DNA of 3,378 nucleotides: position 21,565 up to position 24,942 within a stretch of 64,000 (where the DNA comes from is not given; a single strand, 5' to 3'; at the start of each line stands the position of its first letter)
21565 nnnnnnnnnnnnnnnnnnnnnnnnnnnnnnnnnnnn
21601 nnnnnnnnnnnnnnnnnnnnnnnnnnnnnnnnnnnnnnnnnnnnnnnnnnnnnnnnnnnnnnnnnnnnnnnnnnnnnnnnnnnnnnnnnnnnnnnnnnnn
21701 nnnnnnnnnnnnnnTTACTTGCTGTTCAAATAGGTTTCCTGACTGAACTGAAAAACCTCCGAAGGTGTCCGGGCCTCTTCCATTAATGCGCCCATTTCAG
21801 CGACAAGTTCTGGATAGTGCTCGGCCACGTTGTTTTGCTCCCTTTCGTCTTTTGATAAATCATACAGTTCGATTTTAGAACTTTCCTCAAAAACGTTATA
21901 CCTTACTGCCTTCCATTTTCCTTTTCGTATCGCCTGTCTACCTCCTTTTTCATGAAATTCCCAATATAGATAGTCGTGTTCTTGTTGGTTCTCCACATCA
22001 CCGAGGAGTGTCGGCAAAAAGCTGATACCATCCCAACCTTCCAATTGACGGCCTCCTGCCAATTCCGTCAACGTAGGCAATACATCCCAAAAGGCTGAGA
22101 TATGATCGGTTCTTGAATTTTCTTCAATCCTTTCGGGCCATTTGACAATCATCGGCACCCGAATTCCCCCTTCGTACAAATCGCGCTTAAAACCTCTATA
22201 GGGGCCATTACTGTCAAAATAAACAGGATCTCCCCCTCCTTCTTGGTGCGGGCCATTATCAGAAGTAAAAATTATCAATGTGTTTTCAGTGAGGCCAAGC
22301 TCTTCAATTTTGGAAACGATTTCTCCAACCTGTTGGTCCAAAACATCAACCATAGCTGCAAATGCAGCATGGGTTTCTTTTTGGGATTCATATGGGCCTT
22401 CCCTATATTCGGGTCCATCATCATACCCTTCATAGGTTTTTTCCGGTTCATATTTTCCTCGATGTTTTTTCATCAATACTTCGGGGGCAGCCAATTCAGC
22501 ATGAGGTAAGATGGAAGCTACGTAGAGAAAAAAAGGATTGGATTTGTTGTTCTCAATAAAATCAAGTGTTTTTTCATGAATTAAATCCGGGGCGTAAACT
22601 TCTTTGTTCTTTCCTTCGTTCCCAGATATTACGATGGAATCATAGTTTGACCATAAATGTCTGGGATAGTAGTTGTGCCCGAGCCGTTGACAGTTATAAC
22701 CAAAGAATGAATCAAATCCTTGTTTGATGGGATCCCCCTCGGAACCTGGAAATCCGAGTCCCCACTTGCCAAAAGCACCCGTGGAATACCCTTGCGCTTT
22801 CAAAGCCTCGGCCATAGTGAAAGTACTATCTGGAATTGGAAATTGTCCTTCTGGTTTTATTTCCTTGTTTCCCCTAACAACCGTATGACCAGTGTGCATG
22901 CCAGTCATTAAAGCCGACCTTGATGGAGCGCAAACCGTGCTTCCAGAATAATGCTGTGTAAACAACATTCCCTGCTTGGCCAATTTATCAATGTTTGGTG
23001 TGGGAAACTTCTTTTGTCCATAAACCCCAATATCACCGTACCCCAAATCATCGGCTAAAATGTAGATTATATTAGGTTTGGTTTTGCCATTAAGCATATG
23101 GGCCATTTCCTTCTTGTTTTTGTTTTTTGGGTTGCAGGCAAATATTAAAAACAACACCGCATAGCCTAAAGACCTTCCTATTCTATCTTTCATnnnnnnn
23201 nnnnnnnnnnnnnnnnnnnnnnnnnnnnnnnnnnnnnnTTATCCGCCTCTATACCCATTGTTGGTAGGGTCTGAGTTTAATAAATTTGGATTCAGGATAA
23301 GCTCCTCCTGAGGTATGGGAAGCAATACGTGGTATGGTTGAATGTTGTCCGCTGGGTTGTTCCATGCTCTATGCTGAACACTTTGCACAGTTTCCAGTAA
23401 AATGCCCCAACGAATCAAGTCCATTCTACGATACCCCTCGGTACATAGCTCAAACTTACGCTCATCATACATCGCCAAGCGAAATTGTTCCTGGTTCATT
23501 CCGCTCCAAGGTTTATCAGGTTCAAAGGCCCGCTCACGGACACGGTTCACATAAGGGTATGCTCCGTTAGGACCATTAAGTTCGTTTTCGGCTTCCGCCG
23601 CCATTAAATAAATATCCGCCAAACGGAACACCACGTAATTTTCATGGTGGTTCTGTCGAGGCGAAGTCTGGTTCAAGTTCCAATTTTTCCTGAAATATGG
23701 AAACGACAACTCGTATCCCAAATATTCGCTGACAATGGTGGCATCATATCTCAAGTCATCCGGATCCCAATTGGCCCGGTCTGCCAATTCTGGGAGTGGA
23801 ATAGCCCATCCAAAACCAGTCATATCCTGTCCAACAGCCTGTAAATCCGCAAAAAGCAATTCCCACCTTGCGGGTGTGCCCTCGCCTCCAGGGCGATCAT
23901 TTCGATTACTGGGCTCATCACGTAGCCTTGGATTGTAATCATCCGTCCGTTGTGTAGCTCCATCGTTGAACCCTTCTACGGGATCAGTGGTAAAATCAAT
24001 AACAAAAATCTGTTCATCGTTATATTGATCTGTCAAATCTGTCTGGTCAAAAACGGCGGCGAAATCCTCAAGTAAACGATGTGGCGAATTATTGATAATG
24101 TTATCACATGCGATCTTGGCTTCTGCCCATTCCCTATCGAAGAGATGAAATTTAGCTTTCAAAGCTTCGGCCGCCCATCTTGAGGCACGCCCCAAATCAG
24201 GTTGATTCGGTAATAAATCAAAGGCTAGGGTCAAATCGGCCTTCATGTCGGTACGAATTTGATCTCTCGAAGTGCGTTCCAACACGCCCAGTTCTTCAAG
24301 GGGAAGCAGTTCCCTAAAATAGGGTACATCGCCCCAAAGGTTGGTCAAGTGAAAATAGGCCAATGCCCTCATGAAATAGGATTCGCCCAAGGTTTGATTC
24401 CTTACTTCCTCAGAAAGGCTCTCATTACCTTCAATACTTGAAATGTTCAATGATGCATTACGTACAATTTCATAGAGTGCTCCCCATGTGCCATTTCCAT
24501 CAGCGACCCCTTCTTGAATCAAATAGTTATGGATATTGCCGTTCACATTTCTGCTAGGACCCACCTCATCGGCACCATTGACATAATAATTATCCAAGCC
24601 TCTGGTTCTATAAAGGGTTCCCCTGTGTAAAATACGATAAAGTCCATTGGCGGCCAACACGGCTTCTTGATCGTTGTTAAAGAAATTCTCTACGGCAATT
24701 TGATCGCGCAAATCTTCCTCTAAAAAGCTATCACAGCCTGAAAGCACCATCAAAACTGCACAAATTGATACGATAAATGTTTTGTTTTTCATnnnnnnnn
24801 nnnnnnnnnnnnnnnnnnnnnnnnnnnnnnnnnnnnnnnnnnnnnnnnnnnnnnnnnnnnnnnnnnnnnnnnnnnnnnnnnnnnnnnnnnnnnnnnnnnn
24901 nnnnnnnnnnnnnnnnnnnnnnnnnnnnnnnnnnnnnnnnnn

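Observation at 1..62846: Large PUL that appears built for sulfated beta-L-arabinopyranan/galactan of green algae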

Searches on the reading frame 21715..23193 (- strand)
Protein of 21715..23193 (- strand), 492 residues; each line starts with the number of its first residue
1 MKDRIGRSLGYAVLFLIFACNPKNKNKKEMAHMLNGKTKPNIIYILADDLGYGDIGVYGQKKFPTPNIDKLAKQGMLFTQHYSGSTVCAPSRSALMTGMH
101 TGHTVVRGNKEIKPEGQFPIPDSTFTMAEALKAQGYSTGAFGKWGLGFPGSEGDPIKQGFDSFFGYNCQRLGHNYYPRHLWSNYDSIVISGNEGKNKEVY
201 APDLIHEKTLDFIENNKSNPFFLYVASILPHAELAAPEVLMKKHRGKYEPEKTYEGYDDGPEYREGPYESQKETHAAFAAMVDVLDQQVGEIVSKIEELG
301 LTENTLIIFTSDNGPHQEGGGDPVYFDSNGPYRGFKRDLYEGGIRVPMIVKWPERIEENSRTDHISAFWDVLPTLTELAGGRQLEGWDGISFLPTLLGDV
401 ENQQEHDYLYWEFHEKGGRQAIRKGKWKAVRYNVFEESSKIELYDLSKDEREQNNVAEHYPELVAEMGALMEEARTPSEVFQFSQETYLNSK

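Call 6: search_protein_families(library=pfam, proteins=[window:21715-23193:-], max_evalue=0.001)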
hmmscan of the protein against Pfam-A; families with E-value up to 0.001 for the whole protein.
window:21715-23193:- (492 aa): 3 families
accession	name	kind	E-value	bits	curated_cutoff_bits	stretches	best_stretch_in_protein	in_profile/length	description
PF00884.28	Sulfatase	-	3.3e-61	207.7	25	1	40-380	1-300/301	Sulfatase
PF16347.10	SGSH_C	-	3.5e-18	66.7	29.3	1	336-474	8-151/154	N-sulphoglucosamine sulphohydrolase, C-terminal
PF01663.27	Phosphodiest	-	9.7e-08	32.4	23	0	272-315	183-221/342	Type I phosphodiesterase / nucleotide pyrophosphatase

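Call 48: search_solved_structures(query=window:21715-23193:-, max_evalue=1e-20)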
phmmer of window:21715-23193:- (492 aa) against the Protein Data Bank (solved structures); distinct sequences matched with E-value up to 1e-20: 63 (the best 60 are shown).
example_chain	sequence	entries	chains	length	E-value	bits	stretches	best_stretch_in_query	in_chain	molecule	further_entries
7ana_AAA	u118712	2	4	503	8.1e-124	417.2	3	197-476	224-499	N-acetylgalactosamine-6-sulfatase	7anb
7an1_AAA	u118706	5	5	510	2.2e-114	386.1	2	104-482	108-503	Arylsulfatase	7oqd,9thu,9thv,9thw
6prm_A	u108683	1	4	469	4.5e-65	223.4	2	37-236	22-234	exo-4S-kappa carrageenan S1 sulfatase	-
7stt_A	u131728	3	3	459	1.8e-64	221.4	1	35-474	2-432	N-acetylgalactosamine-6-sulfatase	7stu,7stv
9fo1_A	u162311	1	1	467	3.8e-64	220.4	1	39-473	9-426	k-carrageenan sulfatase S1_16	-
6psm_A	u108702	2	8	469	1.4e-63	218.5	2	37-236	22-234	exo-4S-kappa carrageenan S1 sulfatase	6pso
9s8x_A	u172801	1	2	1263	4.7e-58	200.3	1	29-485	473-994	Sulfatase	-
9s8a_A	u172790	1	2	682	2e-55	191.6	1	38-470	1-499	Sulfatase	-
6bia_A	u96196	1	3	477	3.1e-53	184.4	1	32-256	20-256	Sulfatase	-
6s20_C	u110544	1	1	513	8.9e-53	182.9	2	36-175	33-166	N-acetylgalactosamine-6-O-sulfatase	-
7all_AAA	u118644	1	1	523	1.4e-52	182.2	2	32-249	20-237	Arylsulfatase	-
9hh3_A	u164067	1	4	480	6.9e-51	176.6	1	34-473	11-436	Sulfatase, family S1-19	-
6b0k_A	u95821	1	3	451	7.9e-51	176.4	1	39-255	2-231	Iota-carrageenan sulfatase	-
6b0j_A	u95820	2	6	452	8e-51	176.4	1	39-255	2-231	Iota-carrageenan sulfatase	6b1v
6ust_A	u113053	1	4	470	9.9e-50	172.8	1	39-471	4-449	N-acetylgalactosamine 6-sulfate sulfatase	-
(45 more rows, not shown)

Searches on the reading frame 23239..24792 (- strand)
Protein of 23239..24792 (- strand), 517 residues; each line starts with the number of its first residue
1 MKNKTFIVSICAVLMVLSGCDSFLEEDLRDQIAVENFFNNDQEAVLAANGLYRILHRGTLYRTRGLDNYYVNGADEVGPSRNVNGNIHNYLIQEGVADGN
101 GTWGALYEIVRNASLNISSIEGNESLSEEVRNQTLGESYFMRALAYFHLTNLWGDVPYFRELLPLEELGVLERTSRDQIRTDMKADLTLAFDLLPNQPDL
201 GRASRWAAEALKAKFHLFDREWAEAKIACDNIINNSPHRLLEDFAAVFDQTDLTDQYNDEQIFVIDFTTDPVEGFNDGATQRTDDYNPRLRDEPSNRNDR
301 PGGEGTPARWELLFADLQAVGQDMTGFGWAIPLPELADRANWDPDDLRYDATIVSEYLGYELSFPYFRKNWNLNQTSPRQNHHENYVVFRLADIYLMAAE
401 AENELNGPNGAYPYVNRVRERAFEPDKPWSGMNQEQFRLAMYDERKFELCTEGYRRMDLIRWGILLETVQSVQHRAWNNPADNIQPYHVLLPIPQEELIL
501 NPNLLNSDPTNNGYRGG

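Call 6: search_protein_families(library=pfam, proteins=[window:23239-24792:-], max_evalue=0.001)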
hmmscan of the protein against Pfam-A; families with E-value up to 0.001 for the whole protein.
window:23239-24792:- (517 aa): 3 families
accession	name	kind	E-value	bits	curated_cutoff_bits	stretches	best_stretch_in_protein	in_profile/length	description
PF07980.17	SusD_RagB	-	2.6e-32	113.1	23.1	1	352-505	120-292/297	SusD family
PF14322.12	SusD-like_3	-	4.4e-19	69.9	27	1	81-217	57-191/191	Starch-binding associating with outer membrane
PF12771.13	SusD-like_2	-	0.00024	20.5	27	1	85-194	45-150/415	Starch-binding associating with outer membrane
